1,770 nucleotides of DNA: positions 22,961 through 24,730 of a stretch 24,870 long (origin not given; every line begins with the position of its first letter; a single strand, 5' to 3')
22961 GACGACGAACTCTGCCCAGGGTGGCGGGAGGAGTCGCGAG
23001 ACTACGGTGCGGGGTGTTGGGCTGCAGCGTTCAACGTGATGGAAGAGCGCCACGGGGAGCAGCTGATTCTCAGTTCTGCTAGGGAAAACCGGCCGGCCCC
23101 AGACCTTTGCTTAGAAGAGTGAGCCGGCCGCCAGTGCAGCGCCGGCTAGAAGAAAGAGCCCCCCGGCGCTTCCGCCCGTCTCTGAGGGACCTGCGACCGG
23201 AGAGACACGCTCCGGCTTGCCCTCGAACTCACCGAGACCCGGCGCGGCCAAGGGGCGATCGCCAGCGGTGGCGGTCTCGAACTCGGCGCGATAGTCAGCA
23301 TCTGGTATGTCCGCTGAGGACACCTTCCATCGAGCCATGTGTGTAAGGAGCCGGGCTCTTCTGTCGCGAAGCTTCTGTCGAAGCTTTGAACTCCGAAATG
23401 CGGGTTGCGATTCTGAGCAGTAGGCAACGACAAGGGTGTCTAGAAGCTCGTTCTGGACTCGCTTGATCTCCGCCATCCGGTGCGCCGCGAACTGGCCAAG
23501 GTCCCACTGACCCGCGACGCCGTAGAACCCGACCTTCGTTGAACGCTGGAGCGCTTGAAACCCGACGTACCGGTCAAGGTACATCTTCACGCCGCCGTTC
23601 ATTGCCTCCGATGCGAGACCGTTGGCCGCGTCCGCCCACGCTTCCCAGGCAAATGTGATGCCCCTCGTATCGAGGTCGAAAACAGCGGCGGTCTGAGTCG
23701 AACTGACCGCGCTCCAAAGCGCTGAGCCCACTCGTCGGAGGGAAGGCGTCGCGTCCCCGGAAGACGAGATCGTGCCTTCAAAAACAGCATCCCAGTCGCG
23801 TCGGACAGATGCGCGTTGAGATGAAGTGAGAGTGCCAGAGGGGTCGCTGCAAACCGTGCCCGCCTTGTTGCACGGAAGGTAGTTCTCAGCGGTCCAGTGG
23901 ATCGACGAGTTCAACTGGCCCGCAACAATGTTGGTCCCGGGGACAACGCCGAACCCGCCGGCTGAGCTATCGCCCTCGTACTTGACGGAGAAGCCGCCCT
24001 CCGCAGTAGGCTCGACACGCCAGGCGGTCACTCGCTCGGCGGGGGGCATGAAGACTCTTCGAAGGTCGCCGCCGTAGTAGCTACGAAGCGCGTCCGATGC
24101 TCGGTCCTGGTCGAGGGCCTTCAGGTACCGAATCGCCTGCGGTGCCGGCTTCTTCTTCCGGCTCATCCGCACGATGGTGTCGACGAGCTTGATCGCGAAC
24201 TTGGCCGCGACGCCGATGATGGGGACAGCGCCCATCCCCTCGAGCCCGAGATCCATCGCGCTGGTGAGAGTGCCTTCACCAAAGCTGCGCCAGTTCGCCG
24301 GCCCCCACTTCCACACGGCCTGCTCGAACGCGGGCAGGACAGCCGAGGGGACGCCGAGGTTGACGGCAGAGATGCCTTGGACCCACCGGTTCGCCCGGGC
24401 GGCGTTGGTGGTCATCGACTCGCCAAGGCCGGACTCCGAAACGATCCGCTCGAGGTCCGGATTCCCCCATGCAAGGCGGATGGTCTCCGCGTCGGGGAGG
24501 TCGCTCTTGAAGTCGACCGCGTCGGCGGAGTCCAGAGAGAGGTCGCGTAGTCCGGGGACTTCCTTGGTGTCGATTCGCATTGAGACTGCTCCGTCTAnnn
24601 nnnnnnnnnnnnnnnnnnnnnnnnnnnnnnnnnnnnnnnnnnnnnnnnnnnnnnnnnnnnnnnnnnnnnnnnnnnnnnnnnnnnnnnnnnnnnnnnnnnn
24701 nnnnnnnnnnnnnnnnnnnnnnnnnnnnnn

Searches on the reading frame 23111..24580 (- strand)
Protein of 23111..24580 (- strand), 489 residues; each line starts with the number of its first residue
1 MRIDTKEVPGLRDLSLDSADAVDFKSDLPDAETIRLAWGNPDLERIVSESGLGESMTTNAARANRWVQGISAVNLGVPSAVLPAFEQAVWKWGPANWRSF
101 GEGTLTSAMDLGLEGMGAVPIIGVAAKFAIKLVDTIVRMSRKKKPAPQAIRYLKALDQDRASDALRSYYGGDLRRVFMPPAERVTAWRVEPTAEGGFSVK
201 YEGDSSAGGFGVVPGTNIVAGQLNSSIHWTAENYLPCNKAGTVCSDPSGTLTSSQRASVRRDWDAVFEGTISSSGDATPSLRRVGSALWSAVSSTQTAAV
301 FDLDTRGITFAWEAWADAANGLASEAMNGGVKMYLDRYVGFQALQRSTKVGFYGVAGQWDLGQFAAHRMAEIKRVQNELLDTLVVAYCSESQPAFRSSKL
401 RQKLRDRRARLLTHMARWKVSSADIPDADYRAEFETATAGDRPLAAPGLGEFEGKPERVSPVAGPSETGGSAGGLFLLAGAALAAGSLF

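Call 11: search_protein_families(library=pfam, max_evalue=0.01, proteins=[window:23111-24580:-])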
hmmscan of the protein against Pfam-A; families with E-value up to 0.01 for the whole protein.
window:23111-24580:- (489 aa): 0 families

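Call 60: search_protein_families(library=phrogs, max_evalue=0.01, proteins=[window:23111-24580:-])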
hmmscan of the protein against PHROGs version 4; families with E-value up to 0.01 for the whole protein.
window:23111-24580:- (489 aa): 0 families

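Call 102: search_protein_families(library=ncbifam, max_evalue=1, proteins=[window:23111-24580:-])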
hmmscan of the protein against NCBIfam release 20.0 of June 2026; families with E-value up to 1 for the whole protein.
window:23111-24580:- (489 aa): 1 family
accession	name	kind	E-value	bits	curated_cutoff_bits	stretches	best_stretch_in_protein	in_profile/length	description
NF058630.1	repair_Rv3395c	exception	0.076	12.8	65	1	372-425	72-124/153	DnaE2-dependent mutagenesis accessory factor ImuA'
